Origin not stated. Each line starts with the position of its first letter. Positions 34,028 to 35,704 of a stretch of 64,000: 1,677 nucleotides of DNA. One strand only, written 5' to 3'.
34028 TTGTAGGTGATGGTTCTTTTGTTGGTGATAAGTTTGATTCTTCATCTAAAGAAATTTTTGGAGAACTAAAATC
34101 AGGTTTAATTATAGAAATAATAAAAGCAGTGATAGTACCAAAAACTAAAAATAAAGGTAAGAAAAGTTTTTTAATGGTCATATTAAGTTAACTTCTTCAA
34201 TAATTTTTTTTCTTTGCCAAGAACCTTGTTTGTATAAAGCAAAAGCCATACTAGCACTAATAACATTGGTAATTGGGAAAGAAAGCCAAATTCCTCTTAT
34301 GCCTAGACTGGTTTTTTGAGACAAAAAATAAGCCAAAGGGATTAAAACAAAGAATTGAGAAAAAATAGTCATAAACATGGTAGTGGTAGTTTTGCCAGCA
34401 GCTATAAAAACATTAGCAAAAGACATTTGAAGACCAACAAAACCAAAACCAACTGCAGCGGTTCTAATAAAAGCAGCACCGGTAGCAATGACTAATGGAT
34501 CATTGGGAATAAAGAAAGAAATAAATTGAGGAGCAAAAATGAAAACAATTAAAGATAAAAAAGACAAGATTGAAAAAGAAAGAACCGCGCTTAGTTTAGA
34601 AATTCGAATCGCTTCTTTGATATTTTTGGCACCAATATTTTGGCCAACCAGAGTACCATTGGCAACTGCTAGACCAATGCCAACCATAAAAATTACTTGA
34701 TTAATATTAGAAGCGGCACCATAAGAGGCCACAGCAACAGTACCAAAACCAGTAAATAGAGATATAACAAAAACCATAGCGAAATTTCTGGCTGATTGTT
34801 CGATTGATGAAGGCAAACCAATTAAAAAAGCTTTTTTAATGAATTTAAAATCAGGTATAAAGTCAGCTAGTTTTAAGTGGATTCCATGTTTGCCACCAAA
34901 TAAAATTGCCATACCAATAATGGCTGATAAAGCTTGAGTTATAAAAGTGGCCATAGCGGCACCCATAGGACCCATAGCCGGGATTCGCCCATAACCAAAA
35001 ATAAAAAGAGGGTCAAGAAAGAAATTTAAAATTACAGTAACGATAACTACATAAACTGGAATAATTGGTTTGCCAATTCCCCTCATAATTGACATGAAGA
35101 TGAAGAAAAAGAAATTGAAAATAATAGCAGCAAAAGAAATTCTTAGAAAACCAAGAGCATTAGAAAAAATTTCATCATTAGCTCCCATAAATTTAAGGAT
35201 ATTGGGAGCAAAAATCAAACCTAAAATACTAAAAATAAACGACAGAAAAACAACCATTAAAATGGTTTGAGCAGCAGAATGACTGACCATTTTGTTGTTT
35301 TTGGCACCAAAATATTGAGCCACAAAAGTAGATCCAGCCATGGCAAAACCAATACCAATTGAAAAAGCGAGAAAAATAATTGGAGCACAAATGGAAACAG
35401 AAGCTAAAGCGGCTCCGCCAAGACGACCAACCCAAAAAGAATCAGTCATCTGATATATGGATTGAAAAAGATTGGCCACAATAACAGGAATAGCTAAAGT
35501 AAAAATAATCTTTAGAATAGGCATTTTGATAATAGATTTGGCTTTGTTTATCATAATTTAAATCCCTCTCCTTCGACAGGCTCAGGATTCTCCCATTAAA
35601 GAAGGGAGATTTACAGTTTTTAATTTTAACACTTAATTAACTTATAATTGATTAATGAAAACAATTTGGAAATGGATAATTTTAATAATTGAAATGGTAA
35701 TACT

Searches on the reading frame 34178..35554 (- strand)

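Call 46: search_protein_families(library=pfam, proteins=[window:34178-35554:-], max_evalue=0.00001)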
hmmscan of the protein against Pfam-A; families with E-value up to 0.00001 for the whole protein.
window:34178-35554:- (458 aa): 1 family
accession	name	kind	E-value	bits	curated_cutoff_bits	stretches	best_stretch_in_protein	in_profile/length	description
PF01554.23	MatE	-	3.6e-59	199.5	24.9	2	23-183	1-161/161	MatE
